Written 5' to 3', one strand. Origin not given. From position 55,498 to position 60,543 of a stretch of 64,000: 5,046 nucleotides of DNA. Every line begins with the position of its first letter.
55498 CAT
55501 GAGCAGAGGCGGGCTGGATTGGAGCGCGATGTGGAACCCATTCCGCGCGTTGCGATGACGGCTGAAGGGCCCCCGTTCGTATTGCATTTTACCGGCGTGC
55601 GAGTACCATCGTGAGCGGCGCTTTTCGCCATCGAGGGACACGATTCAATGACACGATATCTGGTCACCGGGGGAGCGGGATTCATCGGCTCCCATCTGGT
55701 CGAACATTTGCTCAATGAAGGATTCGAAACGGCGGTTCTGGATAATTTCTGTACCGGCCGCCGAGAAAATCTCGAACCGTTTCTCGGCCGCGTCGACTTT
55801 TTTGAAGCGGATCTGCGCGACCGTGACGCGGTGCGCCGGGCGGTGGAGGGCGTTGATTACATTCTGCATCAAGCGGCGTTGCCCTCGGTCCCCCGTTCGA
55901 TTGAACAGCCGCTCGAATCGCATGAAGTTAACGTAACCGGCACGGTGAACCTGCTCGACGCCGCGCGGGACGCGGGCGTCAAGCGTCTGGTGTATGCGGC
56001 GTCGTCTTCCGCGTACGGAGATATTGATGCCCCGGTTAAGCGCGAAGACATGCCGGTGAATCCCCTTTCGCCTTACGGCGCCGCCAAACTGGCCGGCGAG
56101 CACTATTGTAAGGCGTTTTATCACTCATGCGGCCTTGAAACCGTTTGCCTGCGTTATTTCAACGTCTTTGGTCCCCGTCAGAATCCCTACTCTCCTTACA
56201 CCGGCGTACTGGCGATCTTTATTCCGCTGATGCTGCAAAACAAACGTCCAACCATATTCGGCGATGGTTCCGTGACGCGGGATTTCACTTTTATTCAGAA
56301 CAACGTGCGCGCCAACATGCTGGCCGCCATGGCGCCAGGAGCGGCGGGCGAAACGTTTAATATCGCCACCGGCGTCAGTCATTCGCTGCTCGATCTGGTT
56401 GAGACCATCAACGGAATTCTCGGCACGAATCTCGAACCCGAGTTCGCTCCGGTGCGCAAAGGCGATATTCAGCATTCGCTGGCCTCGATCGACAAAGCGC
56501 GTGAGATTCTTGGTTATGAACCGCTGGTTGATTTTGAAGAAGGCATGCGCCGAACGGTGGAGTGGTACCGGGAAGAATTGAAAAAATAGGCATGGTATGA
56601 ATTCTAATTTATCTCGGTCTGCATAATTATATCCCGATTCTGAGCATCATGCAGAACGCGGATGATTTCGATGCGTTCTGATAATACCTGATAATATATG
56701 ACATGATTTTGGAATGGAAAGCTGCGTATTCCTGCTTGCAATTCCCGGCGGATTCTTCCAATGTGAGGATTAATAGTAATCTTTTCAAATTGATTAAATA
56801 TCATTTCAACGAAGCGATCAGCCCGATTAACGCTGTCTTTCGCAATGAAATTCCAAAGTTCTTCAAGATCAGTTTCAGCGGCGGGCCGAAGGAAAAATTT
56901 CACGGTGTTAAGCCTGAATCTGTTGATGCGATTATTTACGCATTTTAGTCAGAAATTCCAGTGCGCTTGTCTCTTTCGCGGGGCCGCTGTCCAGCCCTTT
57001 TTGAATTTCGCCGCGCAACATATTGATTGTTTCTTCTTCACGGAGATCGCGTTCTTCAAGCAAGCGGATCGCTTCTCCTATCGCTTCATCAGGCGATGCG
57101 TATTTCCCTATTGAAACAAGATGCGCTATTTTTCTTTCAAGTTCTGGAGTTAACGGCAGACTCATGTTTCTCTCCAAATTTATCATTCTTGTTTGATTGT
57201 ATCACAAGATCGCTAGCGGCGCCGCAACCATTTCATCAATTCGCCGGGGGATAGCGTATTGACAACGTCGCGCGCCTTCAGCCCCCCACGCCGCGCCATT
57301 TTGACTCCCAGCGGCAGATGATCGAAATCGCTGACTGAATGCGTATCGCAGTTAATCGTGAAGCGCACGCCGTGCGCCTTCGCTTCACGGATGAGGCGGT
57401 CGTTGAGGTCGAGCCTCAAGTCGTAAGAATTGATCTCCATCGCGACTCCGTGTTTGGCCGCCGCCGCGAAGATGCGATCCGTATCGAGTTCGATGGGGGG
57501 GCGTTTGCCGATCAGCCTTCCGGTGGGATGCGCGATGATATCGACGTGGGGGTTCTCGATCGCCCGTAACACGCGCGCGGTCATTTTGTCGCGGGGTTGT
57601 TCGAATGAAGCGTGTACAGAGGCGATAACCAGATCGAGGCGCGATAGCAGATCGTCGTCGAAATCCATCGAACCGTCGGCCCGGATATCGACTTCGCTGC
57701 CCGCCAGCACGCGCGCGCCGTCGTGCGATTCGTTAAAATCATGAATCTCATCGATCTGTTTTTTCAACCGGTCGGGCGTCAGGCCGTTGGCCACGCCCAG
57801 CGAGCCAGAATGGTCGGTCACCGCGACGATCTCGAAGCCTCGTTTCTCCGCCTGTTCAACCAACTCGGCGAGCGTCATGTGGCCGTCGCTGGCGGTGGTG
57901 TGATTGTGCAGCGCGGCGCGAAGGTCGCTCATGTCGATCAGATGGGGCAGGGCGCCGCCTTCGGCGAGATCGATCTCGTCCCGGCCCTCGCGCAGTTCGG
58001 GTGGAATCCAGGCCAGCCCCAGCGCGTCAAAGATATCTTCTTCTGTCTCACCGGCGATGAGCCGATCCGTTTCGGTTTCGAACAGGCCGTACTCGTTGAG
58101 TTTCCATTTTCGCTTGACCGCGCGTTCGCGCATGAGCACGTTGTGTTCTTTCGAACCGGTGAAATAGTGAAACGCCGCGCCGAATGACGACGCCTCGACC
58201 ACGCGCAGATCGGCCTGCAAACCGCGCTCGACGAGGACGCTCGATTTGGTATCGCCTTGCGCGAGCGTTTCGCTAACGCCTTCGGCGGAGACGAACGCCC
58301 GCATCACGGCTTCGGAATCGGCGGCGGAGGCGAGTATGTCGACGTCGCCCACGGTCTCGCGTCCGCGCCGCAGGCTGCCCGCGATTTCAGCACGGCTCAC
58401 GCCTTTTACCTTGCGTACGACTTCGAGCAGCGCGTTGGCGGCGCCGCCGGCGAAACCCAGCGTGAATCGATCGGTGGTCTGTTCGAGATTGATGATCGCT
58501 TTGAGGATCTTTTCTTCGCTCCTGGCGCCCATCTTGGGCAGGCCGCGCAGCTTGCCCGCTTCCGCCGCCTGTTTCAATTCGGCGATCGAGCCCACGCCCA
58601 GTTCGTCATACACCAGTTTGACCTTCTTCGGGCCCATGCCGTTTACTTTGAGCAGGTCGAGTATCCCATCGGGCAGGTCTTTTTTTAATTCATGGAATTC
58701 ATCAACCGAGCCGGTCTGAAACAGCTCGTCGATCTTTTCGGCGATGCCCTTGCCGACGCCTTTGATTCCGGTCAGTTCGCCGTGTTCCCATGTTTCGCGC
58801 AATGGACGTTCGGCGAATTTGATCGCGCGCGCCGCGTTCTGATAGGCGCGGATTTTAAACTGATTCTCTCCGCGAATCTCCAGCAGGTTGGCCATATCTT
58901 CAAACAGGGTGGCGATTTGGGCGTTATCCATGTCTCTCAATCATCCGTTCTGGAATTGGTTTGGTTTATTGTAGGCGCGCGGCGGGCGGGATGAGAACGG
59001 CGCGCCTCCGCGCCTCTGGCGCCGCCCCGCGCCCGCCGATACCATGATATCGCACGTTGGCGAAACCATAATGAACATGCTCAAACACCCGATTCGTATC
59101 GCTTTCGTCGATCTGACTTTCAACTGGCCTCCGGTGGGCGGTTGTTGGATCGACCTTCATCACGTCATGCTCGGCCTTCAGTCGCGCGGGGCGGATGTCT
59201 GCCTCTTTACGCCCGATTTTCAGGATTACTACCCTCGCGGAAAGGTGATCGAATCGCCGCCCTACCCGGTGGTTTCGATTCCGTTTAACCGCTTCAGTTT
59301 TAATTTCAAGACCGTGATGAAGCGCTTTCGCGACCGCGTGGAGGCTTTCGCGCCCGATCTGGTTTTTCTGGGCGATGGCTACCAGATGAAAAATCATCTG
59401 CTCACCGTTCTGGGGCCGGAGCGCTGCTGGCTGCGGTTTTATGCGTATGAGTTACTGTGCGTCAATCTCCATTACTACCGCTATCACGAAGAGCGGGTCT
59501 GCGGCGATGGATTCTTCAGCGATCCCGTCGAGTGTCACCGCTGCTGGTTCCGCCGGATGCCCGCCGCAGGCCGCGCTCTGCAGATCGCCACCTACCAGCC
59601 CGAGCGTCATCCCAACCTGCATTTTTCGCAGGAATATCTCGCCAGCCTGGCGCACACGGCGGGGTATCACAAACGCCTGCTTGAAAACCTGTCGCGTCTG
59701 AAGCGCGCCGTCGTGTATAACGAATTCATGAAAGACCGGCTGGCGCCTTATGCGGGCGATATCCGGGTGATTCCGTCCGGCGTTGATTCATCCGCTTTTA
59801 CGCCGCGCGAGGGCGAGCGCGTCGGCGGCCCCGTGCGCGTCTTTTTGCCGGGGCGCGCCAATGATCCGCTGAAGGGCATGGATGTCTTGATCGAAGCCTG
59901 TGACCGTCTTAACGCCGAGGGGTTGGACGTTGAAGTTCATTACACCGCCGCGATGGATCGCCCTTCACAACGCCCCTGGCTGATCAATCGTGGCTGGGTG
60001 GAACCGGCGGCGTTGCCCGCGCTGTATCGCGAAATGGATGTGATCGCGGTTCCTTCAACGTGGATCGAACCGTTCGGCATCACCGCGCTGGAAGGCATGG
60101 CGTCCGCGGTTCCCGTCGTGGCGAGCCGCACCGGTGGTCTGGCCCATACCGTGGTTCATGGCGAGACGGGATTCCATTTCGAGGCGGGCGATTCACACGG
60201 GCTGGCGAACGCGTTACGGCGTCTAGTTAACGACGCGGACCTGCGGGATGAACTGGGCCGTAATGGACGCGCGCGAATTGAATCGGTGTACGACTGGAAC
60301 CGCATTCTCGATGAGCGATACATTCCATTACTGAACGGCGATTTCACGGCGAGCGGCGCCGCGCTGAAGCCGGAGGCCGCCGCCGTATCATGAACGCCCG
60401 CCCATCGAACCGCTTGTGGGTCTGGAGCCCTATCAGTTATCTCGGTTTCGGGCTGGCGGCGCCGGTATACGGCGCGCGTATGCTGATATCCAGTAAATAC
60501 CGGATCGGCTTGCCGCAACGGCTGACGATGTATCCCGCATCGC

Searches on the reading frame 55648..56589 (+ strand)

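Call 69: search_protein_families(library=pfam, proteins=[window:55648-56589:+], max_evalue=0.00001)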
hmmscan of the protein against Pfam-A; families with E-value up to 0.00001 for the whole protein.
window:55648-56589:+ (313 aa): 9 families
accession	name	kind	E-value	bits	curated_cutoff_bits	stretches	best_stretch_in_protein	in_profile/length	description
PF01370.27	Epimerase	-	1.6e-63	214.8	20.9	1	5-240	2-240/240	NAD dependent epimerase/dehydratase family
PF16363.11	GDP_Man_Dehyd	-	2.4e-61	208.5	27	1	5-303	1-332/332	GDP-mannose 4,6 dehydratase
PF01073.25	3Beta_HSD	-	3.3e-28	98.9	22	1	5-229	1-231/280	3-beta hydroxysteroid dehydrogenase/isomerase family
PF02719.21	Polysacc_synt_2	-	6.1e-21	75.3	20.2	1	5-272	2-266/293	Polysaccharide biosynthesis protein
PF13460.12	NAD_binding_10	-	8.2e-15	55.6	27.2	1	8-156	1-133/184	NAD(P)H-binding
PF04321.23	RmlD_sub_bind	-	2.2e-14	53.7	27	1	3-179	2-157/287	RmlD substrate binding domain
PF07993.18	NAD_binding_4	-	4.9e-12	46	20.1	1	60-189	80-217/258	Male sterility protein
PF05368.20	NmrA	-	3.3e-09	37.2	27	1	5-118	6-106/298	NmrA-like family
PF00106.31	adh_short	-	1.8e-06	28.1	26.6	0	5-157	4-163/195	short chain dehydrogenase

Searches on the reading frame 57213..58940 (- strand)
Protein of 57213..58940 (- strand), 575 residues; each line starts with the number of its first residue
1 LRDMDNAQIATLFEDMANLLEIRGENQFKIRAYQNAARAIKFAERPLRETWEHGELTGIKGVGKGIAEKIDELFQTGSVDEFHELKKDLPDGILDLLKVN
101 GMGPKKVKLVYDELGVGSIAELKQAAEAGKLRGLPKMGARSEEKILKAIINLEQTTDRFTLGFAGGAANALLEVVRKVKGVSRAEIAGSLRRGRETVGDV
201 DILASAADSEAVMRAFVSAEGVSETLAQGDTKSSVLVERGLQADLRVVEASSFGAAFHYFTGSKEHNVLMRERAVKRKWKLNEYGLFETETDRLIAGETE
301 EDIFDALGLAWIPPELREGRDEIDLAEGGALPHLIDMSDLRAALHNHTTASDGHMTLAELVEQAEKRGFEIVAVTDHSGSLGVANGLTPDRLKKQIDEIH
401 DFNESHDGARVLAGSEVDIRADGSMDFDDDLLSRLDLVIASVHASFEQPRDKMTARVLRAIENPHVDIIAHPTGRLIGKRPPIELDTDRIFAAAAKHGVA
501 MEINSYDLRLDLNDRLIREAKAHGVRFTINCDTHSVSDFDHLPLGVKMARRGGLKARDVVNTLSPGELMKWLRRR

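Call 69: search_protein_families(library=pfam, proteins=[window:57213-58940:-], max_evalue=0.00001)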
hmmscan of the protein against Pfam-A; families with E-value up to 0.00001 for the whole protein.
window:57213-58940:- (575 aa): 5 families
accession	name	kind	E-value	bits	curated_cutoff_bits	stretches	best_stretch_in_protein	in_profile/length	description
PF14791.11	DNA_pol_B_thumb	-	3.9e-27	94.3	25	1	256-318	1-63/63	DNA polymerase beta thumb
PF14716.13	HHH_8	-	1.3e-20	74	30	1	4-78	1-72/73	Helix-hairpin-helix domain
PF02811.25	PHP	-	2.1e-10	41.6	26.4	1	344-505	2-163/164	PHP domain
PF14520.12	HHH_5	-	1.3e-09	38.8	27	1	94-148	2-54/57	Helix-hairpin-helix domain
PF14792.12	DNA_pol_B_palm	-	4.7e-06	27.2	25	0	170-213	13-56/113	DNA polymerase beta palm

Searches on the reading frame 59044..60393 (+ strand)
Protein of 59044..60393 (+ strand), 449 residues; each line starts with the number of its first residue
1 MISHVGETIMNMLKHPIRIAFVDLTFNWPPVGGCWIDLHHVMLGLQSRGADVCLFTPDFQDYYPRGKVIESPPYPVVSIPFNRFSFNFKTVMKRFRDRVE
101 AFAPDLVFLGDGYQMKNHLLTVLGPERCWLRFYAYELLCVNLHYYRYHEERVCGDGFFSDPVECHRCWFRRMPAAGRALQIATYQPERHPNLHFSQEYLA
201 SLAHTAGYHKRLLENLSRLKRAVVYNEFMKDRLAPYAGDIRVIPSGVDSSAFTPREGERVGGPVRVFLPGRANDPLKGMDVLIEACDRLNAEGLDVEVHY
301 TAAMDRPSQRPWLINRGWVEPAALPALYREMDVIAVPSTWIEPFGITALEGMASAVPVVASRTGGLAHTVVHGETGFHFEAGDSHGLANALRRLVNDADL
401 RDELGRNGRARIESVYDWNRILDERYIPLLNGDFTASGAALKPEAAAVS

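Call 69: search_protein_families(library=pfam, proteins=[window:59044-60393:+], max_evalue=0.00001)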
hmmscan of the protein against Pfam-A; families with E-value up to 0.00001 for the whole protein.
window:59044-60393:+ (449 aa): 6 families
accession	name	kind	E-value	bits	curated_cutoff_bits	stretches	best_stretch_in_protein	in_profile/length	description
PF00534.26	Glycos_transf_1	-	4.9e-25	88.5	26.4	1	317-410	79-171/172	Glycosyl transferases group 1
PF13692.12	Glyco_trans_1_4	-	2.3e-22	80.2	27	1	266-397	4-142/142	Glycosyl transferases group 1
PF20706.3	GT4-conflict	-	1.1e-10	41.5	26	0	321-370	272-320/385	Family 4 Glycosyltransferase in conflict systems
PF13439.12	Glyco_transf_4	-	1.6e-08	35.2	28.5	0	33-108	3-77/170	Glycosyltransferase Family 4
PF13579.12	Glyco_trans_4_4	-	2.9e-07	31.4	29.7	0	32-109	1-77/158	Glycosyl transferase 4-like domain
PF13524.12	Glyco_trans_1_2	-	4.2e-06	27.2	25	1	315-423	31-140/144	Glycosyl transferase-like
